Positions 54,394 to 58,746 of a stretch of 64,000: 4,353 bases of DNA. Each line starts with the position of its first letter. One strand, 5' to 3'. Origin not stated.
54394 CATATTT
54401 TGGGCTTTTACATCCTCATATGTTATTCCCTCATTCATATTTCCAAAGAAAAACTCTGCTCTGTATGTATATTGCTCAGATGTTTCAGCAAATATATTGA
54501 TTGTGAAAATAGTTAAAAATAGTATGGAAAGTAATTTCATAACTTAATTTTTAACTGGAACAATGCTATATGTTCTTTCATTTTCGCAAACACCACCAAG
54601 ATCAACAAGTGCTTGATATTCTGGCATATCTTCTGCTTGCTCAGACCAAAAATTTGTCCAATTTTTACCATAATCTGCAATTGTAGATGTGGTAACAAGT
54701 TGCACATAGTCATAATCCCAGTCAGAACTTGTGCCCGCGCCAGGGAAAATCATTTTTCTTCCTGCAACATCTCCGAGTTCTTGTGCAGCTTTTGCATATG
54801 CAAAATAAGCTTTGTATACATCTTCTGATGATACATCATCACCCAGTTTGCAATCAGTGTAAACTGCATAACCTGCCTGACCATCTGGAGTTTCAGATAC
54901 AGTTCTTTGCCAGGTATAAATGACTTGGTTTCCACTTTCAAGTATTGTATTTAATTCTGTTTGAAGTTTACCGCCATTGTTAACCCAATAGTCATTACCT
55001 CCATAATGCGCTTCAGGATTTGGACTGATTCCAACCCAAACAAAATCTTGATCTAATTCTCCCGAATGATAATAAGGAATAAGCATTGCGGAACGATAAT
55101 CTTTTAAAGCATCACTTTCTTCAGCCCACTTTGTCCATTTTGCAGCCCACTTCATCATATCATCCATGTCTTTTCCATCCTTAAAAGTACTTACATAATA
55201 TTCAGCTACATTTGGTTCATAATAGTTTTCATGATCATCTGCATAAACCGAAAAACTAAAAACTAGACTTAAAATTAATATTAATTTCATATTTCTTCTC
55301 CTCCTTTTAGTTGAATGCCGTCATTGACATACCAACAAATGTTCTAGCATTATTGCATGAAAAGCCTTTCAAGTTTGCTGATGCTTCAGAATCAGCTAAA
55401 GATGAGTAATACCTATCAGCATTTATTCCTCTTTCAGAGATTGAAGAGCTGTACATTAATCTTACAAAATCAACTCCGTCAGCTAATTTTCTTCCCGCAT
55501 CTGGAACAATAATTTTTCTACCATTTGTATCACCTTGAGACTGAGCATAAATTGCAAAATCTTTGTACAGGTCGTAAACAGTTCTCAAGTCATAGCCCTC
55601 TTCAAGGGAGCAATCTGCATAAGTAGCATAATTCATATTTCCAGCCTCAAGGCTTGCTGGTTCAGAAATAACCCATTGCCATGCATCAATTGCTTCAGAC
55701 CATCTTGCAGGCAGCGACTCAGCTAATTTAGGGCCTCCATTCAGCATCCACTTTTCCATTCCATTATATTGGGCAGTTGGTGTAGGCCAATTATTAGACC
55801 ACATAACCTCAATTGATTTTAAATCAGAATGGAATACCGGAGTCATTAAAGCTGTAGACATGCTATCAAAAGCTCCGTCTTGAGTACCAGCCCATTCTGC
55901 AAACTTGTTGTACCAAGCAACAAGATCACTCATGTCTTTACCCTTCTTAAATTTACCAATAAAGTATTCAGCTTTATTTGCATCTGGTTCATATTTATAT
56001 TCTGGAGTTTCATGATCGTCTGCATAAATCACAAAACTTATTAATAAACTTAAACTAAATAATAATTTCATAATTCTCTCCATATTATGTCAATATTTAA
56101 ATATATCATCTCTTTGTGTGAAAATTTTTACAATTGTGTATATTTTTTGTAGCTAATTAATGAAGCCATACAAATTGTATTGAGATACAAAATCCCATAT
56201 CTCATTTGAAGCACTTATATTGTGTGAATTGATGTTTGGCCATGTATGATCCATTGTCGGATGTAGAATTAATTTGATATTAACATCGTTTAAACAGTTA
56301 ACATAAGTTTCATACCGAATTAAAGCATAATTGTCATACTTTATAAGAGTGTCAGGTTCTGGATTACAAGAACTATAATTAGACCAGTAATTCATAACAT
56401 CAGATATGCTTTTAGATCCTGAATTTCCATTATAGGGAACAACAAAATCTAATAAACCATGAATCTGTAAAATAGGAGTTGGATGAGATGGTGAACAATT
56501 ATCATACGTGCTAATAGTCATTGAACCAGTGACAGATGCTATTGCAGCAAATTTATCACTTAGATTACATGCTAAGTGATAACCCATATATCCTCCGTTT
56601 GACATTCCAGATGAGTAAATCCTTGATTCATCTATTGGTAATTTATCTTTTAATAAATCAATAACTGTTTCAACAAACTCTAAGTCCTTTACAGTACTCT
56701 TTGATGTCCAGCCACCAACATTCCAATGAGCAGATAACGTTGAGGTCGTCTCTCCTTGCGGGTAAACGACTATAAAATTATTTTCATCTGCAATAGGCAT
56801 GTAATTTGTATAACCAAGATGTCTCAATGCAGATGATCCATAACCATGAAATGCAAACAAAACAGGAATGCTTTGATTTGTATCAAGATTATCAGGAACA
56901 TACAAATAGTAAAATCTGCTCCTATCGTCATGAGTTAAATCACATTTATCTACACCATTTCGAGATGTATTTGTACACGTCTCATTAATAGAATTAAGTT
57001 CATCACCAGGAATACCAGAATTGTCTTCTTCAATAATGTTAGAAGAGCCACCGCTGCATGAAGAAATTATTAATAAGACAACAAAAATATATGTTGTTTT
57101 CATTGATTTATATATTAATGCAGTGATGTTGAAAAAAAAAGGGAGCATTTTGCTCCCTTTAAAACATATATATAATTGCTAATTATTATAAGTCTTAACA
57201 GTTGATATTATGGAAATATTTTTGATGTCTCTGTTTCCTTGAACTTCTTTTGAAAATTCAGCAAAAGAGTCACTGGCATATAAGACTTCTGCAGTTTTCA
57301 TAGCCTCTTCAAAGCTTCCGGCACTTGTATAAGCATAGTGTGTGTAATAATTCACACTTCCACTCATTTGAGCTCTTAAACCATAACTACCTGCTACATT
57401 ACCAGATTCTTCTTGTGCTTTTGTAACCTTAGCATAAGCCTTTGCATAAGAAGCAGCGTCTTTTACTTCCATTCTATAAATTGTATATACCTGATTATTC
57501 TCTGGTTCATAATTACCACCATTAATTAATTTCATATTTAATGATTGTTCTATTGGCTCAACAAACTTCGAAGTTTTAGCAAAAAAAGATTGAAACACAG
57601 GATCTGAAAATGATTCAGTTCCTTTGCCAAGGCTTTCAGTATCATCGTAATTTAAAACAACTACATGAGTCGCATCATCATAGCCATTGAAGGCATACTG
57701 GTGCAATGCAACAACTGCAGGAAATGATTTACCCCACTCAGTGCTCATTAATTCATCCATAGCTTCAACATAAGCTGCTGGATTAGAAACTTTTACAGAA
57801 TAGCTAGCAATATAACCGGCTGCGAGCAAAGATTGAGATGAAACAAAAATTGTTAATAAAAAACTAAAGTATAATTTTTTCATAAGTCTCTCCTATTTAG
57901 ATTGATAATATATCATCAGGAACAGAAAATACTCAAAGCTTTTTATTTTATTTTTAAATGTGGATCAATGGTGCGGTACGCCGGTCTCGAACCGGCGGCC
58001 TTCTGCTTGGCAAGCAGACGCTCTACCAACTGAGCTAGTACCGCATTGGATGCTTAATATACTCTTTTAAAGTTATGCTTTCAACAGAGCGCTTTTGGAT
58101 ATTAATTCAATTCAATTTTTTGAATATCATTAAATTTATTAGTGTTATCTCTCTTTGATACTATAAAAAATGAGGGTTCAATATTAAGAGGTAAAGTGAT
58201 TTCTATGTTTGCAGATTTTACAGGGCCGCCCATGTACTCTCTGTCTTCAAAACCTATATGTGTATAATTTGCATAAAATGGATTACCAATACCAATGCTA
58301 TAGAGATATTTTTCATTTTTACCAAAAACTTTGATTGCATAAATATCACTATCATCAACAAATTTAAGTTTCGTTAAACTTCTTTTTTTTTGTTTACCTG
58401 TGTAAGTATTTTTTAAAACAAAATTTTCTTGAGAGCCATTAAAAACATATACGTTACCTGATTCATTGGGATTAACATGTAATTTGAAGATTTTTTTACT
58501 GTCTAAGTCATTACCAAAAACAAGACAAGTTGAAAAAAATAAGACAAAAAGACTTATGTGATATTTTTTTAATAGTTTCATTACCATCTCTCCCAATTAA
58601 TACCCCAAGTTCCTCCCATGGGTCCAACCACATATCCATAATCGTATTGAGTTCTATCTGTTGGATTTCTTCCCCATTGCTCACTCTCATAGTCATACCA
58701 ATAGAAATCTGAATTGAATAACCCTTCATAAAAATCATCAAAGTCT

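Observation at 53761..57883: Cluster of paralogous secreted proteins of unknown function with internal two-half symmetry and a conserved Cys pair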

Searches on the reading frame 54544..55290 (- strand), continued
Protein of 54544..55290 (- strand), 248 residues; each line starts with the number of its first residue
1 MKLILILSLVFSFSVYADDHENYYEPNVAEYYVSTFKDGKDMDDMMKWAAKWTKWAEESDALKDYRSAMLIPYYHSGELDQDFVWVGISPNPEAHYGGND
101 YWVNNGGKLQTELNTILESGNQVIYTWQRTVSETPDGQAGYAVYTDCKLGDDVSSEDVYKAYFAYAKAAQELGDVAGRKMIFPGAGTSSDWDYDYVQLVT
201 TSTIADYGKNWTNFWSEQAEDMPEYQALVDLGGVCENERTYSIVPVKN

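Call 76: fold_search(model_id=the predicted structure, library=pdb)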
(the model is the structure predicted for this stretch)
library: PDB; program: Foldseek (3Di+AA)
matches with E <= 10: 1087; with E <= 0.001: 102
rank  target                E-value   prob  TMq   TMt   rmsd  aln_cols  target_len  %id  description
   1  2pgc_C                2.8e-08  1.00  0.60  0.70   4.2       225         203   10  Crystal structure of a a marine metagenome protein (jcvi_pep_1096685590403) from uncultured marine organism at 2.53 A  (released 2007-04-24)
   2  2pgc_A                5.9e-08  1.00  0.60  0.70   4.3       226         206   11  Crystal structure of a a marine metagenome protein (jcvi_pep_1096685590403) from uncultured marine organism at 2.53 A  (released 2007-04-24)
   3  3dtz_B                6.6e-08  1.00  0.46  0.50   6.7       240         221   13  Crystal structure of Putative Chlorite dismutase TA0507 (released 2008-08-05)
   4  2pgc_B                8.0e-08  1.00  0.61  0.72   4.2       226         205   10  Crystal structure of a a marine metagenome protein (jcvi_pep_1096685590403) from uncultured marine organism at 2.53 A  (released 2007-04-24)
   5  3dtz_C                8.5e-08  1.00  0.47  0.52   6.5       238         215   13  Crystal structure of Putative Chlorite dismutase TA0507 (released 2008-08-05)
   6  3dtz_D                9.6e-08  1.00  0.47  0.51   6.6       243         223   14  Crystal structure of Putative Chlorite dismutase TA0507 (released 2008-08-05)
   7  9mhr_B                5.3e-07  1.00  0.47  0.52   6.9       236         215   12  G169L variant of Coproheme Decarboxylase from Streptomyces Coelicolor in complex with Monovinyl, Monopropionate Deuter (released 2025-10-22)
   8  3dtz_A                5.3e-07  1.00  0.44  0.49   6.8       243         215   12  Crystal structure of Putative Chlorite dismutase TA0507 (released 2008-08-05)
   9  9mhq_E                6.4e-07  1.00  0.48  0.53   6.7       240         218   11  G169V variant of Streptomyces coelicolor coproheme decarboxylase in complex with Monovinyl, Monopropionate Deuteroheme (released 2025-10-22)
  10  9mhq_B                8.1e-07  1.00  0.48  0.51   6.7       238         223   13  G169V variant of Streptomyces coelicolor coproheme decarboxylase in complex with Monovinyl, Monopropionate Deuteroheme (released 2025-10-22)
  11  8qwc_A                9.2e-07  1.00  0.51  0.56   6.0       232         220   10  Cryo-EM structure of Apo coproheme decarboxylase from Corynebacterium diphtheria. (released 2025-02-05)
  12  9mhr_A                9.8e-07  1.00  0.43  0.48   7.4       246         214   11  G169L variant of Coproheme Decarboxylase from Streptomyces Coelicolor in complex with Monovinyl, Monopropionate Deuter (released 2025-10-22)
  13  7q4g_E                1.0e-06  1.00  0.50  0.53   6.1       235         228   10  Structure of coproheme decarboxylase from Corynebacterium dipththeriae Y135A mutant in complex with coproheme (released 2022-02-23)
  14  9miq_B                1.0e-06  1.00  0.48  0.52   6.6       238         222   13  Wild-type Coproheme Decarboxylase from Streptomyces Coelicolor in complex with Monovinyl, Monopropionate Deuteroheme (released 2025-10-22)
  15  9miq_H                1.0e-06  1.00  0.45  0.48   6.9       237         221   10  Wild-type Coproheme Decarboxylase from Streptomyces Coelicolor in complex with Monovinyl, Monopropionate Deuteroheme (released 2025-10-22)
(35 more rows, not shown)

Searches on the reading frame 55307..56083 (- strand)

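Call 3: search_protein_families(library=pfam, proteins=[window:55307-56083:-], max_evalue=1)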
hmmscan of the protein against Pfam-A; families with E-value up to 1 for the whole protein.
window:55307-56083:- (258 aa): 1 family
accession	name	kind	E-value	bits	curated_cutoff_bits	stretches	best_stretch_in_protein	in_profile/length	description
PF16130.10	DUF4842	-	0.24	12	22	0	167-187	184-204/208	Domain of unknown function (DUF4842)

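Call 4: search_protein_families(library=ncbifam, proteins=[window:55307-56083:-], max_evalue=1)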
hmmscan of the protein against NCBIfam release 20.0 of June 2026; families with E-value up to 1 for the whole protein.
window:55307-56083:- (258 aa): 0 families

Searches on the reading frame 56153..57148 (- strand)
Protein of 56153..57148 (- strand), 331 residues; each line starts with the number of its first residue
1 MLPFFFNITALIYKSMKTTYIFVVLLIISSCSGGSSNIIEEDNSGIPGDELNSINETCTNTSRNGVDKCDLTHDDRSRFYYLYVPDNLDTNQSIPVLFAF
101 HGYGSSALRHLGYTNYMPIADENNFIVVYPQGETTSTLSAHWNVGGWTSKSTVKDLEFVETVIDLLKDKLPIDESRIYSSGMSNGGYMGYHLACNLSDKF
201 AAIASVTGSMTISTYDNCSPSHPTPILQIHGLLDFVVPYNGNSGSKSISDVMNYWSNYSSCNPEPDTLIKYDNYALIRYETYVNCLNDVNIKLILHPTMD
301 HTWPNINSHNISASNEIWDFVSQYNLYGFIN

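Call 3: search_protein_families(library=pfam, proteins=[window:56153-57148:-], max_evalue=1)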
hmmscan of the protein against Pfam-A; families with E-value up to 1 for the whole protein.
window:56153-57148:- (331 aa): 7 families
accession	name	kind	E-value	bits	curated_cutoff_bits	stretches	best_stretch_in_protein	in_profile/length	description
PF00326.27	Peptidase_S9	-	9.4e-11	42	22.6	1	119-217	9-106/213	Prolyl oligopeptidase family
PF02230.22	Abhydrolase_2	-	1.8e-09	38.2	23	1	97-243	17-176/217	Phospholipase/Carboxylesterase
PF00756.26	Esterase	-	2.3e-06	28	22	1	80-211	10-151/251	Putative esterase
PF10503.15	Esterase_PHB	-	0.00029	20.6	23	1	80-209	3-131/219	Esterase PHB depolymerase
PF08840.17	BAAT_C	-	0.028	14.9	20.9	1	155-228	2-74/210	BAAT / Acyl-CoA thioester hydrolase C terminal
PF05448.18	AXE1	-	0.042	13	21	1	90-205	79-205/321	Acetyl xylan esterase (AXE1)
PF07859.19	Abhydrolase_3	-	0.26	11.5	25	1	167-200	64-96/210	alpha/beta hydrolase fold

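Call 4: search_protein_families(library=ncbifam, proteins=[window:56153-57148:-], max_evalue=1)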
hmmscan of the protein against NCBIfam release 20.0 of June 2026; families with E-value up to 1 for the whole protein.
window:56153-57148:- (331 aa): 8 families
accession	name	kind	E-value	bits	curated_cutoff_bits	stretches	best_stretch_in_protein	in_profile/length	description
NF050058.1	e_dPHAscl_type1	hypoth_equivalog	6.8e-41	140.6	150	1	73-320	3-275/276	extracellular catalytic domain type 1 short-chain-length polyhydroxyalkanoate depolymerase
TIGR01840.1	esterase_phb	subfamily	2.1e-17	63.3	107.85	1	80-210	1-130/213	PHB depolymerase family esterase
NF050059.1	e_dPHAscl_type2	hypoth_equivalog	9.7e-11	41.6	280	2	79-146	206-281/305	extracellular catalytic domain type 2 short-chain-length polyhydroxyalkanoate depolymerase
NF050057.1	e_dPHAmcl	equivalog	1.3e-10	41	270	1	122-240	84-208/252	extracellular medium-chain-length polyhydroxyalkanoate depolymerase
NF053518.1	DipepPtdsDpp5Prph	equivalog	7.8e-09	34.6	900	1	72-210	403-541/655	dipeptidyl-peptidase Dpp5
NF033523.0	lasso_peptidase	equivalog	0.023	13.5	400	1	142-214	463-532/638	Atxe2 family lasso peptide isopeptidase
NF051488.1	bifunc_PcaDC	exception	0.11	11.7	390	1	152-216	60-119/375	bifunctional 3-oxoadipate enol-lactonase/4-carboxymuconolactone decarboxylase PcaDC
TIGR02427.1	protocat_pcaD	equivalog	0.22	10.9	255.85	1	159-214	66-118/251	3-oxoadipate enol-lactonase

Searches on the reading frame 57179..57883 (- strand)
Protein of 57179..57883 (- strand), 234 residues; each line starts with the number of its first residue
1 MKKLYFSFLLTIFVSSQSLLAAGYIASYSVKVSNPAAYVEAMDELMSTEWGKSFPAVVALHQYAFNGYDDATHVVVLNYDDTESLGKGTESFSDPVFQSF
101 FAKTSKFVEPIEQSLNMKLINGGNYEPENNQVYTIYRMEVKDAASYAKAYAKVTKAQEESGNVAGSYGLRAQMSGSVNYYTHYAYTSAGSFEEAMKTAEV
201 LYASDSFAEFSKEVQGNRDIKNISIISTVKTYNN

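Call 3: search_protein_families(library=pfam, proteins=[window:57179-57883:-], max_evalue=1)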
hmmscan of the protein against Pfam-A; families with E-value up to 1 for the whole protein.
window:57179-57883:- (234 aa): 0 families

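Call 4: search_protein_families(library=ncbifam, proteins=[window:57179-57883:-], max_evalue=1)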
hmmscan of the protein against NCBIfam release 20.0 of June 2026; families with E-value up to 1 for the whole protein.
window:57179-57883:- (234 aa): 0 families

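Call 9: search_solved_structures(query=window:57179-57883:-, max_evalue=10)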
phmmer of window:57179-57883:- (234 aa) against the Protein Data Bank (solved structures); distinct sequences matched with E-value up to 10: 0.

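Call 24: find_homologous_proteins(query=window:57179-57883:-, max_evalue=0.001)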
Query window:57179-57883:- (234 aa): 123 proteins with E <= 0.001 among 348 candidates; the best 120 are listed.
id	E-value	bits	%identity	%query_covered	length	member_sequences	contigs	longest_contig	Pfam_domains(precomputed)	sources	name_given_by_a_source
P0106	1.9e-143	494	98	100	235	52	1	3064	-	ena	-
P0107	2.2e-128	444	88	100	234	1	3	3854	-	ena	-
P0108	3.2e-128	444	88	100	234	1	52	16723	-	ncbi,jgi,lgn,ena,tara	tara:strand:+ start:40 stop:744 length:705 start_codon:yes stop_codon:yes gene_type:complete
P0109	8.3e-128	443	87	100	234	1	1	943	-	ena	-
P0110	8.9e-128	442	87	100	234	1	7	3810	-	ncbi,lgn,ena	-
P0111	1.1e-127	442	87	100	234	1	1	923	-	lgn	-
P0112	1.3e-127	442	87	100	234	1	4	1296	-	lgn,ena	-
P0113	1.3e-127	442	87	100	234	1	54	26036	-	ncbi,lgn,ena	-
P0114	1.4e-127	442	87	100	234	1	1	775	-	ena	-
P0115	1.4e-127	442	87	100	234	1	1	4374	-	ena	-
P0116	3.3e-127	441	87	100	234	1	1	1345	-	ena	-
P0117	3.6e-127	440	87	100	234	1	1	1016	-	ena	-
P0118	3.7e-127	440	87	100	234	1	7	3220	-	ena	-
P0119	4.3e-127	440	87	100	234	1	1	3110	-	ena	-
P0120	4.5e-127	440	87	100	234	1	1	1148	-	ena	-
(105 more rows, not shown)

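Call 28: search_solved_structures(query=A4, max_evalue=10, show_alignments=2)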
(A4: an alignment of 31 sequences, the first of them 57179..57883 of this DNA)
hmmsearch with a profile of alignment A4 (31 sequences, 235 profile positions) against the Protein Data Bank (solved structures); distinct sequences matched with E-value up to 10: 2.
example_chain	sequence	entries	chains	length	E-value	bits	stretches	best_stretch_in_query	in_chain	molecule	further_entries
2l8d_A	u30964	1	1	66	0.49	13.2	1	54-87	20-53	Lamin-B receptor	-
1w8i_A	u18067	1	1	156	1.5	11.6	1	75-121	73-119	PUTATIVE VAPC RIBONUCLEASE AF_1683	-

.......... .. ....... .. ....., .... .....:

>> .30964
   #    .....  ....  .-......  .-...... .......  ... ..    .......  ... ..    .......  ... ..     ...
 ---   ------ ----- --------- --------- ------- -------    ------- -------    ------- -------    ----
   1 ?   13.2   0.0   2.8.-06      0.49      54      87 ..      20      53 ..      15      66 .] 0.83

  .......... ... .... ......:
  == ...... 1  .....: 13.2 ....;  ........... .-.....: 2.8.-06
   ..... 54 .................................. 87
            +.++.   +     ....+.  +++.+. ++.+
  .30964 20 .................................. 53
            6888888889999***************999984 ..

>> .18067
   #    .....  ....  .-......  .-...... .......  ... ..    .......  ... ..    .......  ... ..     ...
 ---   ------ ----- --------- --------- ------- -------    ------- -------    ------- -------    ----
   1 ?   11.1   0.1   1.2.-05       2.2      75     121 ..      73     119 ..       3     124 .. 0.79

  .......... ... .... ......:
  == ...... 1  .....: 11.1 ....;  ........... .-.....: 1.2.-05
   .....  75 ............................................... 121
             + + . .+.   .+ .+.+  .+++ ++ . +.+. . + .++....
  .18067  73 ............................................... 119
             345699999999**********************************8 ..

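Call 35: predict_structure(alignment_id=A4)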
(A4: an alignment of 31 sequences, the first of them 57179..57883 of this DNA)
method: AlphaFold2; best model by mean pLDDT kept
length: 234 residues; sequences in the alignment: 31
mean_pLDDT: 89.5   pTM: 0.82
mean pLDDT of the five models: 89.5, 88.7, 88.7, 86.9, 85.8
residues with pLDDT >= 90: 186; 70-90: 27; 50-70: 9; < 50: 12
segments of 3 or more residues with pLDDT < 50: 1-3, 13-20
pLDDT, mean of each block of 10 residues (from residue 1): 50 45 88 97 98 97 89 96 94 96 96 94 88 96 95 92 90 88 95 92 94 95 95 90
secondary structure, 60 per line:
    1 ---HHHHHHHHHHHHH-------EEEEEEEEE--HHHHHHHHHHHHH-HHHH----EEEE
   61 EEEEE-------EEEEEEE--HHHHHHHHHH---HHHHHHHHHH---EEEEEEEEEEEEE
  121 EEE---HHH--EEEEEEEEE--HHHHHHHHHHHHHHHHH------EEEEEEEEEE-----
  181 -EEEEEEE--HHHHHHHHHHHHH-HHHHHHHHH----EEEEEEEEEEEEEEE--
elements in order: H4-16 E24-32 H35-47 H49-52 E57-65 E73-79 H82-91 H95-104 E108-123 E132-140 H143-159 E166-175 E182-188 H191-203 H205-213 E218-232

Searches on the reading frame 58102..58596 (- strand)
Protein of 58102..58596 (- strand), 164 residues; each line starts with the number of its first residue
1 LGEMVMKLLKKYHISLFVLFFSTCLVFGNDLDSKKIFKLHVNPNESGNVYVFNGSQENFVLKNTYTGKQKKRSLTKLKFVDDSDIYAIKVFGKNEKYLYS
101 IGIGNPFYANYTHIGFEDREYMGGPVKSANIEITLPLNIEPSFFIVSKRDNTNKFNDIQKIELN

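Call 3: search_protein_families(library=pfam, proteins=[window:58102-58596:-], max_evalue=1)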
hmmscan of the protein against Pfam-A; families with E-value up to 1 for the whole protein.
window:58102-58596:- (164 aa): 0 families

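Call 4: search_protein_families(library=ncbifam, proteins=[window:58102-58596:-], max_evalue=1)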
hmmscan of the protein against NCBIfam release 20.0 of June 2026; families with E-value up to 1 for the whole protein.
window:58102-58596:- (164 aa): 0 families
